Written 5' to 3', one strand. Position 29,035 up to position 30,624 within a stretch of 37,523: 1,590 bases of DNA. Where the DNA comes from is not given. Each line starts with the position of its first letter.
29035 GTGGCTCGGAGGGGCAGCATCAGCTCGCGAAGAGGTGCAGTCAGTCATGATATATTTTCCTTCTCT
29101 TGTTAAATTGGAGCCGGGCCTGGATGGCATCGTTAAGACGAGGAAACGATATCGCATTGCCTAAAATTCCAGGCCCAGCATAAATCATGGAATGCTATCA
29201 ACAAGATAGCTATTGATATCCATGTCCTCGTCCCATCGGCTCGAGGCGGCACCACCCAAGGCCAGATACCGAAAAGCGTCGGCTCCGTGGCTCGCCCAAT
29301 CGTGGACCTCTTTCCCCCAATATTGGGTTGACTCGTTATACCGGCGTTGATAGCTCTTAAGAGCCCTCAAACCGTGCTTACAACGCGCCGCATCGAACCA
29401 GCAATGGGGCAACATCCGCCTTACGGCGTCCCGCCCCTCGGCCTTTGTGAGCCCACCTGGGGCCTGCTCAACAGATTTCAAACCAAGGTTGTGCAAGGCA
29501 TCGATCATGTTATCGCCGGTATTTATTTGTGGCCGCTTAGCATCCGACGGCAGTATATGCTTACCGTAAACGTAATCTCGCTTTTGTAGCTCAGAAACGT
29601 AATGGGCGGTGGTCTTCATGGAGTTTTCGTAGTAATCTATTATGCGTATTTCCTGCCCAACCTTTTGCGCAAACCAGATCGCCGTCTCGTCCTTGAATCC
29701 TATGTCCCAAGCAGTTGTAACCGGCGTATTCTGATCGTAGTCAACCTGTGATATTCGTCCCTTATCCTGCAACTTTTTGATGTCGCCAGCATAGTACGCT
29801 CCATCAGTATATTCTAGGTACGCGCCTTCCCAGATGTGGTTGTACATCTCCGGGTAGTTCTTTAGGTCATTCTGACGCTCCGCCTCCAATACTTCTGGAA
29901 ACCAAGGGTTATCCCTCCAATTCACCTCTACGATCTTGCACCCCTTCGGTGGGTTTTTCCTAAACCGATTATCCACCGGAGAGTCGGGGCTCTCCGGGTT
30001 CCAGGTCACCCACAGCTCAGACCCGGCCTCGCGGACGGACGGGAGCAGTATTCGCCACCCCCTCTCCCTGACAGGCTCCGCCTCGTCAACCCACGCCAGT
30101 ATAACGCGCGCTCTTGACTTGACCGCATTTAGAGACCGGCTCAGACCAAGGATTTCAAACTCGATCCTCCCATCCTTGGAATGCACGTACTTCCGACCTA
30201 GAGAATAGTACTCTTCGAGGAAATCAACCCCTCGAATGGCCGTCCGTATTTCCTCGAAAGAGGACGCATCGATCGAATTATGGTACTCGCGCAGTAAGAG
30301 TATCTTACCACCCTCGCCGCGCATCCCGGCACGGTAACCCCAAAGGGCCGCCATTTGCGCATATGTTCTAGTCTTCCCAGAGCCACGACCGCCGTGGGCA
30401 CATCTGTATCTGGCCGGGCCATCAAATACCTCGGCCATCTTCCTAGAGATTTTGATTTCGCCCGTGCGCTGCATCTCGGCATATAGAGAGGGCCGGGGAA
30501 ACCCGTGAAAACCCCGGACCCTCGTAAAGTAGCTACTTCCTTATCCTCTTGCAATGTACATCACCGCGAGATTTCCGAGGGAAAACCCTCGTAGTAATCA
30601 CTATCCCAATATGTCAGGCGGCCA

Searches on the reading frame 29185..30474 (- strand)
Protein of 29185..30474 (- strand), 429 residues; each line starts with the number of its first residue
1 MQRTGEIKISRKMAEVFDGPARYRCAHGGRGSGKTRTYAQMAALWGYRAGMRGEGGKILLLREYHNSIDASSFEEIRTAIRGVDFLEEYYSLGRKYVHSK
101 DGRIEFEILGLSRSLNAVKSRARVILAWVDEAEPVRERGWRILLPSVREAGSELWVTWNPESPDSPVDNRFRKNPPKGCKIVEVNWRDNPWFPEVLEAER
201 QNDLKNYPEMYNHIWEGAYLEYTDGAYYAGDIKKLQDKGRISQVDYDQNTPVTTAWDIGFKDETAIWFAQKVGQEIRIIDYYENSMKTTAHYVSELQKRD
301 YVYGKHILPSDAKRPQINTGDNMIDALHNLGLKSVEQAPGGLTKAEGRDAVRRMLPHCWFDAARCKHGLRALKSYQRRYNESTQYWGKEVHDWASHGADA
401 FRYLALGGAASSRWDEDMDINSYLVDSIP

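Call 8: search_protein_families(library=phrogs, proteins=[window:29185-30474:-], max_evalue=0.001)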
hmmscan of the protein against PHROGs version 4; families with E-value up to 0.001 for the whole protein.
window:29185-30474:- (429 aa): 4 families
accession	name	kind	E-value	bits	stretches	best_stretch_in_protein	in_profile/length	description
phrog_3717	-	head and packaging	2.4e-55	189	1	7-270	9-270/277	terminase large subunit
phrog_2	-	head and packaging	1.1e-37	131.3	1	14-405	271-589/807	terminase large subunit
phrog_2472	-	unknown function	5.6e-34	118.9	1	182-420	78-318/324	-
phrog_8711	-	head and packaging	8e-05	23.7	1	9-81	13-81/89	terminase large subunit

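Call 31: find_related_loci(query=window:29185-30474:-, collection=viral_contigs, flank=10000)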
Query window:29185-30474:- (429 aa) in viral_contigs; peptide patterns used: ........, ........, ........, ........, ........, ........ (x = any residue, [..] = any of these).
19 stretches matched a pattern, but none encodes a relative of the query by tblastn (E <= 1e-3).

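Call 37: find_homologous_proteins(query=window:29185-30474:-, max_evalue=1e-20)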
Query window:29185-30474:- (429 aa): 6855 proteins with E <= 1e-20 among 8000 candidates; the best 120 are listed.
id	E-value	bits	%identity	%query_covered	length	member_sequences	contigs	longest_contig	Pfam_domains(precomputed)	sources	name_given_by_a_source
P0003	2.9e-298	1007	100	100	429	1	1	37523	PF04466.20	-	-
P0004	1.6e-199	682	68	99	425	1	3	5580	PF04466.20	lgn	-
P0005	5.6e-151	522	54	95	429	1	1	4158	PF04466.20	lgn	-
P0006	2.9e-145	503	51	98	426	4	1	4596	PF04466.20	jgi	jgi:phage terminase large subunit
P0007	1.6e-144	501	52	97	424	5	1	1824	PF04466.20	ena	-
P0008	2.8e-144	500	50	97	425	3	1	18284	PF04466.20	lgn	-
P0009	3.8e-144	499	51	98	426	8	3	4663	PF04466.20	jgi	-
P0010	9.3e-144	498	52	97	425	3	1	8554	PF04466.20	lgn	-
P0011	2.9e-143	497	52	98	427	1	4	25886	PF04466.20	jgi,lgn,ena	-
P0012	3.5e-143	496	52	95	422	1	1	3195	PF04466.20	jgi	-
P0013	6.8e-143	495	52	98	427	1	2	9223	PF04466.20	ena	-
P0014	8.0e-143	495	51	98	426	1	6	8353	PF04466.20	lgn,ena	-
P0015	1.4e-142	494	51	96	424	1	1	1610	PF04466.20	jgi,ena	-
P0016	1.8e-142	494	50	98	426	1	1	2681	PF04466.20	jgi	jgi:phage terminase large subunit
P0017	1.8e-142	494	50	97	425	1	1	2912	PF04466.20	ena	-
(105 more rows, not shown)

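Call 39: find_related_loci(query=A1, collection=viral_contigs, flank=10000)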
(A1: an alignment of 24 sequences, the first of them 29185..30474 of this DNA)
Query A1 (429 aa) in viral_contigs; peptide patterns used: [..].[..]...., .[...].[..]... (x = any residue, [..] = any of these).
600 stretches matched a pattern (row limit reached: there are more); 592 encode a relative of the query (tblastn E <= 1e-3); the best 80 are kept; 80 distinct loci.
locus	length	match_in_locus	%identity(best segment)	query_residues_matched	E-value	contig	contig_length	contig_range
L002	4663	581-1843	51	1-421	6e-148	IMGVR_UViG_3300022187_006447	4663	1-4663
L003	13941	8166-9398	52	4-414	2e-144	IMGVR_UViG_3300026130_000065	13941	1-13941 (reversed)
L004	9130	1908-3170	50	1-421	2e-143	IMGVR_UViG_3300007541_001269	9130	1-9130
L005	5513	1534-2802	51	1-421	1e-142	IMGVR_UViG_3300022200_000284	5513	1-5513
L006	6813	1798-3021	53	7-414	6e-142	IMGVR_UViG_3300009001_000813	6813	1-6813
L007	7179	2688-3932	50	7-421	8e-142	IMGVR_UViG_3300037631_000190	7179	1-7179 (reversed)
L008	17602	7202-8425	50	7-414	2e-141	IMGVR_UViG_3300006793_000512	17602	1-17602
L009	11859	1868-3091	50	7-414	2e-141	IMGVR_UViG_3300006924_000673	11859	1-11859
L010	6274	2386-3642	52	5-421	9e-142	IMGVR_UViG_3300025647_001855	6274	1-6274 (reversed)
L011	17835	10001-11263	50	1-421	5e-141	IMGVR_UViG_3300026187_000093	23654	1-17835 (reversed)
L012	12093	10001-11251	50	5-421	1e-140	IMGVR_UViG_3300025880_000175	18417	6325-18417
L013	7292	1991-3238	51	5-418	1e-140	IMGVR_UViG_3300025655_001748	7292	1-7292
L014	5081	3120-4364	50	7-421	5e-142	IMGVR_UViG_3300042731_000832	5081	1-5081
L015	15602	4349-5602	50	4-421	2e-140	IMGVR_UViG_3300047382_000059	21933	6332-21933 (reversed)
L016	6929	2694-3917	50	7-414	3e-140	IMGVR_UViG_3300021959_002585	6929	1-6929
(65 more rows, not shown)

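Call 41: search_dna_similar(query=window:29185-30474:-, collection=phages, mode=protein, max_rows=15)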
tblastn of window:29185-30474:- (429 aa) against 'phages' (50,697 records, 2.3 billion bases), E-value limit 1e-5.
Records with a match: 1672; places in all: 1675; records where one place covers at least 80% of the query: 331.
Best place of each record, by identity: <60% 1672.
By first word of the organism name: Vibrio 435; Pseudomonas 382; Salmonella 135; Klebsiella 96; Acinetobacter 84; Enterococcus 71; Escherichia 65; Ralstonia 31; Bacteriophage 26; Streptococcus 26; and 69 more.
By host as written in the record: - 480; Pseudomonas aeruginosa 156; Pseudomonas aeruginosa PAO1 91; Klebsiella pneumoniae 51; Acinetobacter baumannii 41; Pseudomonas sp. 30; Vibrio cyclitrophicus 30; Escherichia coli 30; and 388 more.
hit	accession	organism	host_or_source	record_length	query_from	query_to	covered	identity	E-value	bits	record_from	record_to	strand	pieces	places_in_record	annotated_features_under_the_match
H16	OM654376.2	Paracoccus phage vB_PmaP_KLEP18-1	Paracoccus marcusii strain KR4M-18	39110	4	407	94%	44.7%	7e-110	360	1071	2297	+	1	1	terminase large subunit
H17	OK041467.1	Pseudomonas phage PAE2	Pseudomonas aeruginosa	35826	6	407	94%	44.0%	7e-102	338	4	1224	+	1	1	putative terminase large subunit protein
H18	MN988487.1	Rhizobium phage RHph_Y1_10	Rhizobium etli Y1_10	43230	4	406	94%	43.6%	5e-102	338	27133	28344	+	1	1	terminase large subunit protein | putative homing endonuclease protein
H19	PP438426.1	Microcystis phage Mae-JY35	Microcystis aeruginosa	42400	7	406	93%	42.4%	6e-92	309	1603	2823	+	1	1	terminase large subunit | hypothetical protein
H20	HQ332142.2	Sulfitobacter phage pCB2047-A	Sulfitobacter sp. CB2047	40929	1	407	95%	40.7%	3e-97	324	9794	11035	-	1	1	terminase | hypothetical protein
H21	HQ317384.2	Sulfitobacter phage pCB2047-C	Sulfitobacter sp. CB2047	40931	1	407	95%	40.7%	3e-97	324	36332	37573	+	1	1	terminase | hypothetical protein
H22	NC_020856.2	Sulfitobacter phage pCB2047-C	Sulfitobacter sp. CB2047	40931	1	407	95%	40.7%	3e-97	324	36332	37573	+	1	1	terminase large subunit | hypothetical protein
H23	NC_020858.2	Sulfitobacter phage pCB2047-A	Sulfitobacter sp. CB2047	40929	1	407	95%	40.7%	3e-97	324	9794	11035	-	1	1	terminase large subunit | hypothetical protein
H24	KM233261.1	Sulfitobacter phage NYA-2014a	Sulfitobacter sp. CB2047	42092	1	407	95%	40.7%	3e-97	324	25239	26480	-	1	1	terminase | hypothetical protein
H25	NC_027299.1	Sulfitobacter phage NYA-2014a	Sulfitobacter sp. CB2047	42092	1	407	95%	40.7%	3e-97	324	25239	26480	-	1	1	terminase large subunit | hypothetical protein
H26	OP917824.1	Pseudomonas phage Amjad_SA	Pseudomonas alcaligenes BBS_2079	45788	6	413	95%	38.7%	6e-76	263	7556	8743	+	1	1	2: terminase large subunit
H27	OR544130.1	Pasteurella phage Pmp13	Pasteurella multocida Past3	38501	1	403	94%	38.5%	5e-72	251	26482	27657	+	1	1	terminase large subunit | terminase small subunit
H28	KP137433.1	Mannheimia phage vB_MhS_535AP2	Mannheimia haemolytica 535A serotype A1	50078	5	403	93%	36.9%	1e-69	244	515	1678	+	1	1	terminase large subunit | terminase, small subunit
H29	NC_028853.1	Mannheimia phage vB_MhS_535AP2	Mannheimia haemolytica 535A serotype A1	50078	5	403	93%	36.9%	1e-69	244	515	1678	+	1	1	terminase large subunit | terminase small subunit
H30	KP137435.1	Mannheimia phage vB_MhS_587AP2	Mannheimia haemolytica 587A serotype A2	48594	5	403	93%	36.7%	4e-69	243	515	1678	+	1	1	terminase large subunit | terminase, small subunit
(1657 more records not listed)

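Call 43: find_related_loci(query=A1, collection=genome_contigs, flank=10000)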
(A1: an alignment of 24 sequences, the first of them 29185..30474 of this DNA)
Query A1 (429 aa) in genome_contigs; peptide patterns used: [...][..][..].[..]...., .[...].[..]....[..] (x = any residue, [..] = any of these).
566 stretches matched a pattern; 510 encode a relative of the query (tblastn E <= 1e-3); the best 80 are kept; 79 distinct loci.
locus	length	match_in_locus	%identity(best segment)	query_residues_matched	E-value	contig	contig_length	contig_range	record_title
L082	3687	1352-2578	51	6-414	3e-142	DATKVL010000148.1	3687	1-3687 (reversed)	MAG TPA_asm: Dehalococcoidia bacterium isolate SMAG_U14132 k141_3136472, whole genome shotgun sequence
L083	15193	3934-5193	46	4-422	3e-116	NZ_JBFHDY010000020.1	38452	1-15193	MAG: Zhongshania sp. isolate Mix_sand07.2021.05.D.49 k141_927059_length_38452_cov_17.8344, whole genome shotgun sequence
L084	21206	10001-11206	45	7-407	2e-107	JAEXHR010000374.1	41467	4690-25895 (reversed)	MAG: Proteobacteria bacterium isolate OH_HBlB_117 k127_1938085, whole genome shotgun sequence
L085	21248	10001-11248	43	1-407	1e-104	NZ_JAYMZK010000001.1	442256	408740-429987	Bartonella sp. CB169 NODE_1_length_442256_cov_81.901823, whole genome shotgun sequence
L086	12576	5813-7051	43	4-407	2e-104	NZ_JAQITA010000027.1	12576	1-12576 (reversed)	Bartonella sp. ML70XJBT.G Scaffold27, whole genome shotgun sequence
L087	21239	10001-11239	44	4-407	4e-104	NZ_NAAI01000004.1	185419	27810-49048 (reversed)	Bartonella queenslandensis strain BqUM contig000004, whole genome shotgun sequence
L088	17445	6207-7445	43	4-407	2e-104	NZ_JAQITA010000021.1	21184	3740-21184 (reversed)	Bartonella sp. ML70XJBT.G Scaffold21, whole genome shotgun sequence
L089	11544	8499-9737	43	4-407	4e-104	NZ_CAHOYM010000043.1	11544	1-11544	Bartonella gabonensis strain 669, whole genome shotgun sequence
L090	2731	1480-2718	43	4-407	6e-108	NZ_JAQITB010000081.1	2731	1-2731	Bartonella sp. ML69XJBT Scaffold81, whole genome shotgun sequence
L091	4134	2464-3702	43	4-407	1e-104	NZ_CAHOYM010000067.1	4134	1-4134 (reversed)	Bartonella gabonensis strain 669, whole genome shotgun sequence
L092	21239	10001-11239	43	4-407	3e-103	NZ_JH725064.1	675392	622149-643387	Bartonella rattimassiliensis 15908 supercont1.1, whole genome shotgun sequence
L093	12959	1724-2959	43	4-406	2e-103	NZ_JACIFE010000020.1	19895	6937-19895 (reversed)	Bartonella fuyuanensis strain DSM 100694 Ga0373258_20, whole genome shotgun sequence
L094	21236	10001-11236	43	4-406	1e-103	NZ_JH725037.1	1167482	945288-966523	Bartonella vinsonii subsp. arupensis OK-94-513 supercont1.1, whole genome shotgun sequence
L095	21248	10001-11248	43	1-407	1e-103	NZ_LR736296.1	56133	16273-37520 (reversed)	Bartonella refiksaydamii strain RSKK 19006, whole genome shotgun sequence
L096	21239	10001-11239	43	4-407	1e-103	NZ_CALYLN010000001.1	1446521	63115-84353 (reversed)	Bartonella sp. B1099 strain Marseille-B1099 contig00001, whole genome shotgun sequence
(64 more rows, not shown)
